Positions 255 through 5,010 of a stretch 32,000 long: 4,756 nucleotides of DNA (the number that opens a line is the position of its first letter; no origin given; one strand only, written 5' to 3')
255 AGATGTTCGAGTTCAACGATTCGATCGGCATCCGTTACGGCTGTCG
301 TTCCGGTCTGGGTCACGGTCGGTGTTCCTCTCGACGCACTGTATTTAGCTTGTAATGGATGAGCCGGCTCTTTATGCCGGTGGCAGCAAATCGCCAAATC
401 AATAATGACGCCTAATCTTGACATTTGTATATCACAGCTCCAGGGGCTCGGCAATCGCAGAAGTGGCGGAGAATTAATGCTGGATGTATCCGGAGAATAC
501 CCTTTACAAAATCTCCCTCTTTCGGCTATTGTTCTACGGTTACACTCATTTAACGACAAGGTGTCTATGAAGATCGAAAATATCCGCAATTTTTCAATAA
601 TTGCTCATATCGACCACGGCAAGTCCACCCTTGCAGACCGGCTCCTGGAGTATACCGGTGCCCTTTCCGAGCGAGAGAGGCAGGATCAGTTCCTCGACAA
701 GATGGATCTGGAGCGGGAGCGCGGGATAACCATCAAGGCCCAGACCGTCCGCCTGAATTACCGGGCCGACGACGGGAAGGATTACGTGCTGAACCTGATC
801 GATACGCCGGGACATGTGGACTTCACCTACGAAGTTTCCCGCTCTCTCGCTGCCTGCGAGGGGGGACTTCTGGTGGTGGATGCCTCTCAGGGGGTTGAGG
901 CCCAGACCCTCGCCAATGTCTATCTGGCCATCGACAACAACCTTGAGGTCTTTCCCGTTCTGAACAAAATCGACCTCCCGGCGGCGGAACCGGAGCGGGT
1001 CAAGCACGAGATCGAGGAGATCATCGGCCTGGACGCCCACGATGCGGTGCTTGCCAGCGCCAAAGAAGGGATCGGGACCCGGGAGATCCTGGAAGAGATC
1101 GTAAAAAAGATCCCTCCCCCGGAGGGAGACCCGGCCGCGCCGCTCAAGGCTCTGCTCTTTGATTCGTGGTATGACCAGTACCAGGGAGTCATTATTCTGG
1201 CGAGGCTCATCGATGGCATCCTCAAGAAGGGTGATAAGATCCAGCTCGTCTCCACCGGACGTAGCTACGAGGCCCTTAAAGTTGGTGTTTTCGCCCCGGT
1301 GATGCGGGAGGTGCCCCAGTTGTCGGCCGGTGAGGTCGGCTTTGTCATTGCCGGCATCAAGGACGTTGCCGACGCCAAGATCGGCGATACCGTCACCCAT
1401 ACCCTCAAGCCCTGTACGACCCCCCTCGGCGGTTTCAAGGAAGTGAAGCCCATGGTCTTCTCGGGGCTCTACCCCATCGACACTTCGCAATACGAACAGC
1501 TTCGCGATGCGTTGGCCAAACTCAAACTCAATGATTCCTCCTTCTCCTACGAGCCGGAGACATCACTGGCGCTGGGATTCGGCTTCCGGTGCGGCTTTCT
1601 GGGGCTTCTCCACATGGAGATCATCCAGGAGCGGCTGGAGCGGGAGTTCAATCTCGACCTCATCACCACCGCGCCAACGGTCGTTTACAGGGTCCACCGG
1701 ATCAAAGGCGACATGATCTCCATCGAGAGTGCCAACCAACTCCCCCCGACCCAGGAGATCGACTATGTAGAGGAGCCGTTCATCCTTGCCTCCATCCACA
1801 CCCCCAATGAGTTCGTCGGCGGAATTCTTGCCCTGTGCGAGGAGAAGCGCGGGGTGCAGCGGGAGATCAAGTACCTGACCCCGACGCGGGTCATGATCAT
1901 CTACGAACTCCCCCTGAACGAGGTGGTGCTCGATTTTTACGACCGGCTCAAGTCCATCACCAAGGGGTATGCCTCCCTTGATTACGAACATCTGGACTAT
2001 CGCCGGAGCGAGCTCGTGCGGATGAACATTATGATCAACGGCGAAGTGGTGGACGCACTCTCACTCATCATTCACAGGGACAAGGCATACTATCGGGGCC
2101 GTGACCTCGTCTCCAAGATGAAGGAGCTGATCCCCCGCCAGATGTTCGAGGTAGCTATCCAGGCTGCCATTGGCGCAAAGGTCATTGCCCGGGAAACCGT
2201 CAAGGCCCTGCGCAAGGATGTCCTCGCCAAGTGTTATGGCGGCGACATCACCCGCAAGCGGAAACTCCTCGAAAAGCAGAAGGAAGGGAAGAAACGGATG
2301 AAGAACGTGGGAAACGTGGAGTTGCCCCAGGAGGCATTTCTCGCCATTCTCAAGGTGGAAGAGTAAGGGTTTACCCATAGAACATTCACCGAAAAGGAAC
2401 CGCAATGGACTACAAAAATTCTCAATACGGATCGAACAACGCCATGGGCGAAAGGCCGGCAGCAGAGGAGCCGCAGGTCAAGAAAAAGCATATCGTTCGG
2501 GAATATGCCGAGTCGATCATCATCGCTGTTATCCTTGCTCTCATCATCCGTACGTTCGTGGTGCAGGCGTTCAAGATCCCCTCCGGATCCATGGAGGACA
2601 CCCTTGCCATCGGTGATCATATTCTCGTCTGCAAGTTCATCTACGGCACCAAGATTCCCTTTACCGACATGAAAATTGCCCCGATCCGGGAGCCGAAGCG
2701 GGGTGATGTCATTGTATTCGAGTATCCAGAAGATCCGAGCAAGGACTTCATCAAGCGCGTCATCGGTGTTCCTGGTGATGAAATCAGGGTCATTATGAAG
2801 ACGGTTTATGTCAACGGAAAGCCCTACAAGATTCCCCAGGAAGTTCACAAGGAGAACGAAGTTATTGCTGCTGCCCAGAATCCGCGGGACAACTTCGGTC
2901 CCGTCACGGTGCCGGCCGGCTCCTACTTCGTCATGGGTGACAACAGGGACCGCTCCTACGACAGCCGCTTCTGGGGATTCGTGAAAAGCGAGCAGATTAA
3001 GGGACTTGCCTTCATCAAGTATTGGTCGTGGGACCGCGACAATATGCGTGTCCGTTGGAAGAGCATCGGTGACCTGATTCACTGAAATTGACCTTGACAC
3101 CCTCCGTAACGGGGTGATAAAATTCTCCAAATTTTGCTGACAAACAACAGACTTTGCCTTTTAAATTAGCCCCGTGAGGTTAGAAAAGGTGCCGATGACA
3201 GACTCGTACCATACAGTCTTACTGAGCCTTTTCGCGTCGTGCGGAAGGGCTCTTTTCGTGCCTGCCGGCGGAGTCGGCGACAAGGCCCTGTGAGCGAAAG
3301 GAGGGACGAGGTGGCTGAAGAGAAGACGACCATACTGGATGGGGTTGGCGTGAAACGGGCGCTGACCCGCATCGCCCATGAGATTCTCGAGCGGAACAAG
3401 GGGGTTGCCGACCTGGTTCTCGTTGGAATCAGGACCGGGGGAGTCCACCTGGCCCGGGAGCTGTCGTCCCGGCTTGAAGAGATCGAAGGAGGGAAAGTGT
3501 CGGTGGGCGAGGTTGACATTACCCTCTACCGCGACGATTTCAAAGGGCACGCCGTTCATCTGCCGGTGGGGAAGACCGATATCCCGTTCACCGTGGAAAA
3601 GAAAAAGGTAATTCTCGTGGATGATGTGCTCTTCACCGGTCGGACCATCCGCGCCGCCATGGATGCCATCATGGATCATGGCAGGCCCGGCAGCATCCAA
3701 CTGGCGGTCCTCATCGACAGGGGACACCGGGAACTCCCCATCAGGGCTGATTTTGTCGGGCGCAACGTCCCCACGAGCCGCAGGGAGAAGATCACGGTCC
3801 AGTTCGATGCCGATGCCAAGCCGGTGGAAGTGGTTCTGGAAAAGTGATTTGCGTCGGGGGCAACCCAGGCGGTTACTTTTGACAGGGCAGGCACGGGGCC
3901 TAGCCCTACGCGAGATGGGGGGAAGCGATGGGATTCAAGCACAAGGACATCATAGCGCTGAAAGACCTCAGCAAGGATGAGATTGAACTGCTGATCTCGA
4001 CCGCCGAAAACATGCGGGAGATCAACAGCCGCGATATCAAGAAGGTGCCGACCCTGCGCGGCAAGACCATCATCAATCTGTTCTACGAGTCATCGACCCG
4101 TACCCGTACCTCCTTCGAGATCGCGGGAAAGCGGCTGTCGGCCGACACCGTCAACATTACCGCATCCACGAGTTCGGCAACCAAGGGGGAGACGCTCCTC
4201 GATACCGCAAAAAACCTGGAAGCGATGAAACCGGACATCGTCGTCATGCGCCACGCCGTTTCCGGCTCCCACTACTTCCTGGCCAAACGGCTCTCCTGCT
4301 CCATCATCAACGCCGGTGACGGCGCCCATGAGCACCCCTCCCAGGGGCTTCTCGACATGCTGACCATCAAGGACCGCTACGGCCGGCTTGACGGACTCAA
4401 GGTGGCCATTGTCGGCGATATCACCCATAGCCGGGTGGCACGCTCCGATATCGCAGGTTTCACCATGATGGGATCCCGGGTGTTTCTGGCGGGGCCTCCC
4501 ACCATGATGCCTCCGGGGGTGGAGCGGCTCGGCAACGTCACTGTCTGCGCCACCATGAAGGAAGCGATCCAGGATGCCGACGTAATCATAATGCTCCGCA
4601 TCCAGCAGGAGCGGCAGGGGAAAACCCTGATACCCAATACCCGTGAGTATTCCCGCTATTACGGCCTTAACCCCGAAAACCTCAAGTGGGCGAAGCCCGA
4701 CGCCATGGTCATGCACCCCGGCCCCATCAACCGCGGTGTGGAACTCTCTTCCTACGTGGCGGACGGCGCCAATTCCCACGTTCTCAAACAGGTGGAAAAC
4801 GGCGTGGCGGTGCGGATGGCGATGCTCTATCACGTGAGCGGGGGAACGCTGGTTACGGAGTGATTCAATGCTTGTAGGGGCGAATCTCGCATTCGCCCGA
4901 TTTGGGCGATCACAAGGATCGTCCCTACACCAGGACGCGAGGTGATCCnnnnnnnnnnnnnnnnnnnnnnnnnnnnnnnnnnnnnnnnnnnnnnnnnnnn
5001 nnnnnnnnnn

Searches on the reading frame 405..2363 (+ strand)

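Call 84: search_protein_families(library=pfam, proteins=[window:405-2363:+], max_evalue=0.00001)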
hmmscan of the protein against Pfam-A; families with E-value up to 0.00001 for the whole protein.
window:405-2363:+ (653 aa): 4 families
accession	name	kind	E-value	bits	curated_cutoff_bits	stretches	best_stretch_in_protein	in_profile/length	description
PF00009.33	GTP_EFTU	-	3.8e-56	190.1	26.5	1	58-238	1-188/188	Elongation factor Tu GTP binding domain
PF06421.17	LepA_C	-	1.9e-52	176.4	29.7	1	544-650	1-107/107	GTP-binding protein LepA C-terminus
PF00679.30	EFG_C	-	1.6e-18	66.9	27.9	1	456-541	3-87/89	Elongation factor G C-terminus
PF03144.31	GTP_EFTU_D2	-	9e-12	45.7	30.3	1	261-331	1-73/73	Elongation factor Tu domain 2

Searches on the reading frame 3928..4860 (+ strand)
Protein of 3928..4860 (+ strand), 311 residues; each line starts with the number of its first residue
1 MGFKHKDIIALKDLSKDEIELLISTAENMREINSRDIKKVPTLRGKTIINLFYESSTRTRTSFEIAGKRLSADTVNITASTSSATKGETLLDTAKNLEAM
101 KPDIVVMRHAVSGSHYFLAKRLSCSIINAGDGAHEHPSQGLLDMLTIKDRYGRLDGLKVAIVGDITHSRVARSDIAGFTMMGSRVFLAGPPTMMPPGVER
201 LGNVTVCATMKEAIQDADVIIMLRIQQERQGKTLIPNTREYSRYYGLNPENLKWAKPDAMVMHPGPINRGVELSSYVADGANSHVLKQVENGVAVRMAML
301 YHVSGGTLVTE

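Call 84: search_protein_families(library=pfam, proteins=[window:3928-4860:+], max_evalue=0.00001)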
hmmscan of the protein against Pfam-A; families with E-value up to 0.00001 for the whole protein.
window:3928-4860:+ (311 aa): 2 families
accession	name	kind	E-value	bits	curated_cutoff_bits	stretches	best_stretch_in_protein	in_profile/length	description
PF02729.26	OTCace_N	-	1.5e-44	152.1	29.9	1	6-148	1-147/148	Aspartate/ornithine carbamoyltransferase, carbamoyl-P binding domain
PF00185.30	OTCace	-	1.7e-29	103.4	29.4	1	155-302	1-156/157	Aspartate/ornithine carbamoyltransferase, Asp/Orn binding domain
